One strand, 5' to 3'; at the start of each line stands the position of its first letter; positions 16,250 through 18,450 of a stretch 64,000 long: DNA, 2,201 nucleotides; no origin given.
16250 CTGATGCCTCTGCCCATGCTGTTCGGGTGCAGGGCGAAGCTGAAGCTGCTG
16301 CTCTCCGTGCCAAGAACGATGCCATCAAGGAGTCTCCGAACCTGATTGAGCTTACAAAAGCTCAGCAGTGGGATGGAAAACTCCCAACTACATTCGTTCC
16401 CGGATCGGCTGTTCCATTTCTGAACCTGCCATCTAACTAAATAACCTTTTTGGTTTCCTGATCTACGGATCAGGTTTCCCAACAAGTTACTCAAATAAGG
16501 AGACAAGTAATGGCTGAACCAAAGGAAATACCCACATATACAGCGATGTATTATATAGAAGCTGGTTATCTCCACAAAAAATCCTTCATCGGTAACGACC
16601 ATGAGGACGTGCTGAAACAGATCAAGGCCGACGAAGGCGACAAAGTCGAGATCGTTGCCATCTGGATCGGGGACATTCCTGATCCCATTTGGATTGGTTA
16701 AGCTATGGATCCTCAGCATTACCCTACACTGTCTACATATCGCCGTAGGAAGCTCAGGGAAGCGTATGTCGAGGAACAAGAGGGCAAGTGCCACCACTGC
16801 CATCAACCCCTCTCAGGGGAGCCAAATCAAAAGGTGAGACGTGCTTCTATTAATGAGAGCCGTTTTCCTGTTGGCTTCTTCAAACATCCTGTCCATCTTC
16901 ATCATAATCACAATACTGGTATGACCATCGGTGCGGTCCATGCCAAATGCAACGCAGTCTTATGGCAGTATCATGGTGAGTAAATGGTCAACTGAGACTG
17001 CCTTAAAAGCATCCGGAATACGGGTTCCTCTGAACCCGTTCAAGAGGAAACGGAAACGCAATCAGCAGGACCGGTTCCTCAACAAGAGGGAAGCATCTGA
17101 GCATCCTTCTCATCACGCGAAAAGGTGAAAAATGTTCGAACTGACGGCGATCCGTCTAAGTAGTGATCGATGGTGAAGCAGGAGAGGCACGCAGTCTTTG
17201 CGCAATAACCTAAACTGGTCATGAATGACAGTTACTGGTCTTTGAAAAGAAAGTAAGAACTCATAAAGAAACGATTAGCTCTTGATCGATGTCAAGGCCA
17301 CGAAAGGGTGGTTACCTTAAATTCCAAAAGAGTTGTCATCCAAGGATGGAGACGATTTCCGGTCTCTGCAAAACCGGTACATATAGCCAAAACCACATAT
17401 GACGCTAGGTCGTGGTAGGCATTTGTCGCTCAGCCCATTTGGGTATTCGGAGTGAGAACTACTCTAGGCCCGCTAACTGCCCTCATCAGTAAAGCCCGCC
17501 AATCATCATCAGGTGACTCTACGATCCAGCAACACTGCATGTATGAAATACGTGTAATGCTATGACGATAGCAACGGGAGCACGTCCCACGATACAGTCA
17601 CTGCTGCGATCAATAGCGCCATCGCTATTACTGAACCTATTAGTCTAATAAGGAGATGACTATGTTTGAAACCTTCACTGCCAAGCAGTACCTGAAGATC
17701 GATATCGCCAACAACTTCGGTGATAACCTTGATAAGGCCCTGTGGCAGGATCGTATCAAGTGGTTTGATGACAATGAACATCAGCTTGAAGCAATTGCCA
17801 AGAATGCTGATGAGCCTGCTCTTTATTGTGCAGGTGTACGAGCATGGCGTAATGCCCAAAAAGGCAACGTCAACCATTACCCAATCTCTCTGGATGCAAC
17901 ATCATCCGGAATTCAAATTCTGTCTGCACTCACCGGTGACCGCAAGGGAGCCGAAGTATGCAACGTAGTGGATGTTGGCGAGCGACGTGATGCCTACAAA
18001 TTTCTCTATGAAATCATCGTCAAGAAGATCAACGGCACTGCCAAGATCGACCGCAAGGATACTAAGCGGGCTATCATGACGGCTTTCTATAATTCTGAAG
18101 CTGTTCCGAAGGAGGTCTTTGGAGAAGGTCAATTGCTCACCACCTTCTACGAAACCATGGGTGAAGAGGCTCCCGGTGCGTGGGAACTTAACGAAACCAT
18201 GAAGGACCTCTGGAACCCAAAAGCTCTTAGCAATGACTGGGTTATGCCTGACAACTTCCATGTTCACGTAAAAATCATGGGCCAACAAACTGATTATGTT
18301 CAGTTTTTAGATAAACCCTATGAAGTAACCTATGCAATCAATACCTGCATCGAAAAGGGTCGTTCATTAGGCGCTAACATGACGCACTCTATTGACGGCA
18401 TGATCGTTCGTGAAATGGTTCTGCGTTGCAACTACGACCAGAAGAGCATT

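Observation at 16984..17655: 672-bp ORF-free, structure-rich region at the 3' end of the inserted cassette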

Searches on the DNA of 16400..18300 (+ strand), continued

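Call 81: search_with_rna_model(model_id=R1, sources=[window, L013, L018, L019, L020, L026, L002, L004, L005, L006, L008, L011, L021, L023, L024, L025], max_evalue=10)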
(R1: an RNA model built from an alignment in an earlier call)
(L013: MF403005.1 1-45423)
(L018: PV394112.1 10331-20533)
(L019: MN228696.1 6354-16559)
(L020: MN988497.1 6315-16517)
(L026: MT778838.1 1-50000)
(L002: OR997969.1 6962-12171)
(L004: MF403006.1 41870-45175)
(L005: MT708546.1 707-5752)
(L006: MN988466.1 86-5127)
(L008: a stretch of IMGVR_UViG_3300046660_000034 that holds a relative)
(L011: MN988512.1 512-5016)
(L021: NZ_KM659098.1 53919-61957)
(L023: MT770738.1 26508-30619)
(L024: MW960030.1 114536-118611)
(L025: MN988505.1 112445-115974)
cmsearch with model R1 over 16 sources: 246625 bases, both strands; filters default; matches with E-value up to 10: 13.
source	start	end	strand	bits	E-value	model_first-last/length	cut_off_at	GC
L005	2497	2545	+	69.2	1.6e-19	1-49/49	no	0.53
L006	2497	2545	+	69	1.9e-19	1-49/49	no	0.55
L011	2265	2313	+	67.6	5.5e-19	1-49/49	no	0.53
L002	2495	2543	+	66.7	1.1e-18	1-49/49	no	0.53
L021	3999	4047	+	64.2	7.1e-18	1-49/49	no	0.51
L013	44667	44715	+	64.2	7.2e-18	1-49/49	no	0.59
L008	7462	7510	+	62.9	2e-17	1-49/49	no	0.55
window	17419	17467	+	61.7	4.9e-17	1-49/49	no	0.49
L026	11319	11366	+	59.9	2e-16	1-49/49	no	0.56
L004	2495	2543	+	58.4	6.1e-16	1-49/49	no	0.57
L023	1986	2033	+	57.3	1.3e-15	1-49/49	no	0.56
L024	1956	2004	+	48.2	1.3e-12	1-49/49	no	0.61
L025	2047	2094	+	43.2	5.5e-11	1-49/49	no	0.56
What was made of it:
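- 17425..17459 (+): B1 module, the most conserved part.
- Outer helix Pa: UCGCUC (17426-31) pairs with GAGUGA (17450-55).
- Internal loop 1x5: A17432 against AUUCG 17445-49.
- Inner helix Pb: GCCC (17433-36) pairs with GGGU (17441-44).
- Loop AUUU, then a conserved 3' flank GAAC. The covariance model finds one copy per genome (call 81).
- On RNase III processing site (T7 early type): The B1 module, used as the marker for the element, occurs once in the 64-kb window, once in the whole Atu_ph02 genome and once in the first 50 kb of V1VFA-S (call 81).
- Call 81. There is a single copy per genome (call 81). T7 carries many such sites per genome, whereas this element is single-copy (call 81).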

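Call 93: search_with_rna_model(model_id=R1, sources=[L027, L028, L029, L030, L031, L032, L033, L034, L035, L036, L037, L038, L039, L040, L041, L042, L043, L044, L045, L046, L047, L048, L049], max_evalue=1, make_alignment=true)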
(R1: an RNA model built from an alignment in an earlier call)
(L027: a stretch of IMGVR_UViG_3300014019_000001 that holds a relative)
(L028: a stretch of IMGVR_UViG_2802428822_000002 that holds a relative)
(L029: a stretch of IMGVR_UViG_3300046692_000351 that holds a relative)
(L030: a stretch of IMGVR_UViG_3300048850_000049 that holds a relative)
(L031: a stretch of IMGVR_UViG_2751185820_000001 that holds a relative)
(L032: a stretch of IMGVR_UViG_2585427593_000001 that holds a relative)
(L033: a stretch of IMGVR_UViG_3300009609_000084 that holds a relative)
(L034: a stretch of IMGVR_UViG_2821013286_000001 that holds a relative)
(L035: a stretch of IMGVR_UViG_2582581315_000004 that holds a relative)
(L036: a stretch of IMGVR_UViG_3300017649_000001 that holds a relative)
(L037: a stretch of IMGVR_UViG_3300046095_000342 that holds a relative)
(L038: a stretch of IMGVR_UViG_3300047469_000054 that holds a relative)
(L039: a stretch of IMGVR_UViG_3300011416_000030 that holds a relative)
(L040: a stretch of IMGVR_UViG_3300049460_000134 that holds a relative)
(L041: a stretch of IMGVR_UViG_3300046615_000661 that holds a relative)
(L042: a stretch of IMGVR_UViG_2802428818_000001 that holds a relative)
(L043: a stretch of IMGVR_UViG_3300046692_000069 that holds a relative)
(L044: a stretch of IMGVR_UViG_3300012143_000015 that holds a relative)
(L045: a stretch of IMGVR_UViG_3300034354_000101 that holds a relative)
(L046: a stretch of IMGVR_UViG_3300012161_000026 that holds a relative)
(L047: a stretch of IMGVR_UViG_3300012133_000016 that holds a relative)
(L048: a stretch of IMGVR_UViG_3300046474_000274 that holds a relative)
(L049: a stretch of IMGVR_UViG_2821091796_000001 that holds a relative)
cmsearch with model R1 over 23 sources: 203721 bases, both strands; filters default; matches with E-value up to 1: 17.
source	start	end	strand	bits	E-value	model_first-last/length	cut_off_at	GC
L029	206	253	+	59.9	1.6e-16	1-49/49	no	0.56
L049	7234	7281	+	47.5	1.7e-12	1-49/49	no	0.5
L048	21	69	+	46.7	3.4e-12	1-49/49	no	0.61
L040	398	445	+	45.2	1e-11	1-49/49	no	0.56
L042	1344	1391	-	44.9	1.3e-11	1-49/49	no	0.58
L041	13104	13151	-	43.2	4.6e-11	1-49/49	no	0.56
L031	470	518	-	40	5.2e-10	1-49/49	no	0.55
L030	2215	2262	+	38.9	1.2e-09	1-49/49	no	0.58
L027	3033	3081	-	37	5e-09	1-49/49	no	0.59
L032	10915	10964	+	35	2.3e-08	1-49/49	no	0.64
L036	531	579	+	30.9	5.1e-07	1-49/49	no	0.53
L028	9951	10000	-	28.8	2.4e-06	1-49/49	no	0.54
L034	5611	5659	+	26.3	1.6e-05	1-49/49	no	0.51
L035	2791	2839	-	21.1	0.00084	1-49/49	no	0.59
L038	11204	11248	+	16.4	0.029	1-49/49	no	0.44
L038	6939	6964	+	14.9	0.089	1-49/49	no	0.46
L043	3742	3786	+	14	0.18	1-49/49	no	0.47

Alignment A7: 17 matches aligned to the model, 52 columns, each read 5' to 3' on its own strand. Consensus structure (alignment columns), stored with it:
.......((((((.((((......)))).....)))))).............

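Call 94: search_with_rna_model(model_id=R1, sources=[window, L002, L003, L004, L005, L006, L008, L011, L021, L022, L023, L024, L025, L027, L028, L029, L030, L031, L032, L033, L034, L035, L036, L037, L038, L039, L040, L041, L042, L043, L044, L045, L046, L047, L048, L049], max_evalue=0.01, make_alignment=true)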
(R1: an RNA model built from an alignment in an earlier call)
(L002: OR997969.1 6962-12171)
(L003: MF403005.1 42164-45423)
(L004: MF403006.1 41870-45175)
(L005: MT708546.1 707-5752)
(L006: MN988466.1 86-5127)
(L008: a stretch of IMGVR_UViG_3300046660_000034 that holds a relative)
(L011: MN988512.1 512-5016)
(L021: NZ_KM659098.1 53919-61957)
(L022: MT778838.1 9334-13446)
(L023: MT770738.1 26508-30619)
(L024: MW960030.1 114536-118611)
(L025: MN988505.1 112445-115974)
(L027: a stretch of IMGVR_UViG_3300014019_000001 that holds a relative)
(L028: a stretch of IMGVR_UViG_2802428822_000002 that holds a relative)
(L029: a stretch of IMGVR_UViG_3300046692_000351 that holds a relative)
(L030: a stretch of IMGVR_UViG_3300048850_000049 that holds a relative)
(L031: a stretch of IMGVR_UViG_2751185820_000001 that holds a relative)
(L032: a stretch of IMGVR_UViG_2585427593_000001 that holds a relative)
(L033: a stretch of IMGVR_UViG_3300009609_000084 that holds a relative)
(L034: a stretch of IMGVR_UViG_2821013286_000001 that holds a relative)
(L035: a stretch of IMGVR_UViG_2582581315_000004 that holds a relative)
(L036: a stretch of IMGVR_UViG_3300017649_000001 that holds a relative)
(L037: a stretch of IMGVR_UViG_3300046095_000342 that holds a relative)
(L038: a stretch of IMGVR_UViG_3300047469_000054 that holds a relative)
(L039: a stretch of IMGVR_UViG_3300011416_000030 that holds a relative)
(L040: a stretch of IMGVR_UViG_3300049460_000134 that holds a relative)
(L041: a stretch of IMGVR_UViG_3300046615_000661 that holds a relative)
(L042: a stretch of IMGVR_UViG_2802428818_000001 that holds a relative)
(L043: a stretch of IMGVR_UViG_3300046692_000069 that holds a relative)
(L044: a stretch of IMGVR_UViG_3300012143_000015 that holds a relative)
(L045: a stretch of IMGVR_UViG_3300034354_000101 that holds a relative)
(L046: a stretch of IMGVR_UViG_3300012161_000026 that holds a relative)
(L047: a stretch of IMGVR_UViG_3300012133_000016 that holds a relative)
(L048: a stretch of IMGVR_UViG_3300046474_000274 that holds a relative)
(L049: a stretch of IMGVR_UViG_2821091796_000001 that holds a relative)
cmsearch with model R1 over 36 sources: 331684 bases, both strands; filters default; matches with E-value up to 0.01: 27.
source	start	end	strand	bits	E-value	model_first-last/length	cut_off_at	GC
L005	2497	2545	+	69.2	2.2e-19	1-49/49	no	0.53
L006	2497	2545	+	69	2.6e-19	1-49/49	no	0.55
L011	2265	2313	+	67.6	7.3e-19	1-49/49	no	0.53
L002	2495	2543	+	66.7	1.4e-18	1-49/49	no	0.53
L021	3999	4047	+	64.2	9.6e-18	1-49/49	no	0.51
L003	2504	2552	+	64.2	9.6e-18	1-49/49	no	0.59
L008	7462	7510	+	62.9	2.7e-17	1-49/49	no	0.55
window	17419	17467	+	61.7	6.5e-17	1-49/49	no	0.49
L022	1986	2033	+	59.9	2.6e-16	1-49/49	no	0.56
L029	206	253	+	59.9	2.6e-16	1-49/49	no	0.56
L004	2495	2543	+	58.4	8.2e-16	1-49/49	no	0.57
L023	1986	2033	+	57.3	1.8e-15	1-49/49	no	0.56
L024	1956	2004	+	48.2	1.8e-12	1-49/49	no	0.61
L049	7234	7281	+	47.5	2.8e-12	1-49/49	no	0.5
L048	21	69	+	46.7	5.6e-12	1-49/49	no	0.61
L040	398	445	+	45.2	1.7e-11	1-49/49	no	0.56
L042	1344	1391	-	44.9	2.1e-11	1-49/49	no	0.58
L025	2047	2094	+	43.2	7.4e-11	1-49/49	no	0.56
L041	13104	13151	-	43.2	7.5e-11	1-49/49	no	0.56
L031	470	518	-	40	8.5e-10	1-49/49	no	0.55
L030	2215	2262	+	38.9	1.9e-09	1-49/49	no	0.58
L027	3033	3081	-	37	8.2e-09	1-49/49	no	0.59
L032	10915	10964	+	35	3.7e-08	1-49/49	no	0.64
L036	531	579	+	30.9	8.3e-07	1-49/49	no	0.53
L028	9951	10000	-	28.8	3.9e-06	1-49/49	no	0.54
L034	5611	5659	+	26.3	2.6e-05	1-49/49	no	0.51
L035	2791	2839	-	21.1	0.0014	1-49/49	no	0.59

Alignment A8: 27 matches aligned to the model, 52 columns, each read 5' to 3' on its own strand. Consensus structure (alignment columns), stored with it:
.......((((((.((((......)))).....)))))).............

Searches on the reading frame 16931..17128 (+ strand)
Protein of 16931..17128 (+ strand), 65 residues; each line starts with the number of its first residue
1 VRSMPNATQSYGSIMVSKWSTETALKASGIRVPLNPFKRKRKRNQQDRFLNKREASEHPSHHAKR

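Call 48: search_protein_families(library=pfam, proteins=[window:16931-17128:+], max_evalue=0.1)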
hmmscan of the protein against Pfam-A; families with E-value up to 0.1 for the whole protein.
window:16931-17128:+ (65 aa): 0 families

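Call 89: search_dna_similar(query=window:16931-17128:+, collection=phages, mode=protein, max_evalue=1, max_rows=10)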
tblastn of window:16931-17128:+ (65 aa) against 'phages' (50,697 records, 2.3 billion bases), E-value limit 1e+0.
Records with a match: 4; places in all: 4; records where one place covers at least 80% of the query: 4.
Best place of each record, by identity: 95-99% 4.
By first word of the organism name: Agrobacterium 4.
By host as written in the record: Rhizogenic Agrobacterium biovar 1 ST15.13/040 4.
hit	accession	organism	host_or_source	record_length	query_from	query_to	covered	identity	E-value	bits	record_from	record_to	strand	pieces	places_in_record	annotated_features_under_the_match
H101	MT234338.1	Agrobacterium phage OLIVR1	Rhizogenic Agrobacterium biovar 1 ...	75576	1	65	100%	98.5%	7e-37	134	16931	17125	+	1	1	hypothetical protein (x3)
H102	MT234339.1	Agrobacterium phage OLIVR2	Rhizogenic Agrobacterium biovar 1 ...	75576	1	65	100%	98.5%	7e-37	134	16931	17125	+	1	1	hypothetical protein (x3)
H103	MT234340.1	Agrobacterium phage OLIVR3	Rhizogenic Agrobacterium biovar 1 ...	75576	1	65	100%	98.5%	7e-37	134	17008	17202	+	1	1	hypothetical protein (x3)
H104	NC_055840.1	Agrobacterium phage OLIVR1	Rhizogenic Agrobacterium biovar 1 ...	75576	1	65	100%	98.5%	7e-37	134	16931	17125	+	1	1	hypothetical protein (x3)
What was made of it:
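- Checked: The largest overlapping ORF (65 aa) has no tblastn relative outside OLIVR1-3 (call 89).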

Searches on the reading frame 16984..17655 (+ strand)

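Call 97: search_protein_families(library=pfam, proteins=[L021:4209-4511:+, L021:3504-3839:+, L025:2247-2675:+, L003:2767-3051:+, L006:2778-2993:+, L003:2193-2426:+, L005:2148-2396:+], max_evalue=0.01)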
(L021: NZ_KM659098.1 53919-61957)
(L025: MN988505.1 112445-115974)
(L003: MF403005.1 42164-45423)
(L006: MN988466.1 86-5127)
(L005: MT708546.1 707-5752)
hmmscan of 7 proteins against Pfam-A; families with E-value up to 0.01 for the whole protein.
L021:4209-4511:+ (100 aa): 0 families

L021:3504-3839:+ (111 aa): 0 families

L025:2247-2675:+ (142 aa): 0 families

L003:2767-3051:+ (94 aa): 0 families

L006:2778-2993:+ (71 aa): 0 families

L003:2193-2426:+ (77 aa): 0 families

L005:2148-2396:+ (82 aa): 0 families

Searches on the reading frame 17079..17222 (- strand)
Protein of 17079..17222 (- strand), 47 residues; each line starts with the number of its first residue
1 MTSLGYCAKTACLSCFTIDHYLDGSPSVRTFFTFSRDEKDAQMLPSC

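Call 48: search_protein_families(library=pfam, proteins=[window:17079-17222:-], max_evalue=0.1)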
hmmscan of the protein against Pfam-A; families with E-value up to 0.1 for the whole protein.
window:17079-17222:- (47 aa): 1 family
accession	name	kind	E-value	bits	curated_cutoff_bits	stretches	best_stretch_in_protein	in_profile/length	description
PF03121.20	Herpes_UL52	-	0.072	13.4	21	1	12-39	20-46/75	Herpesviridae UL52/UL70 DNA primase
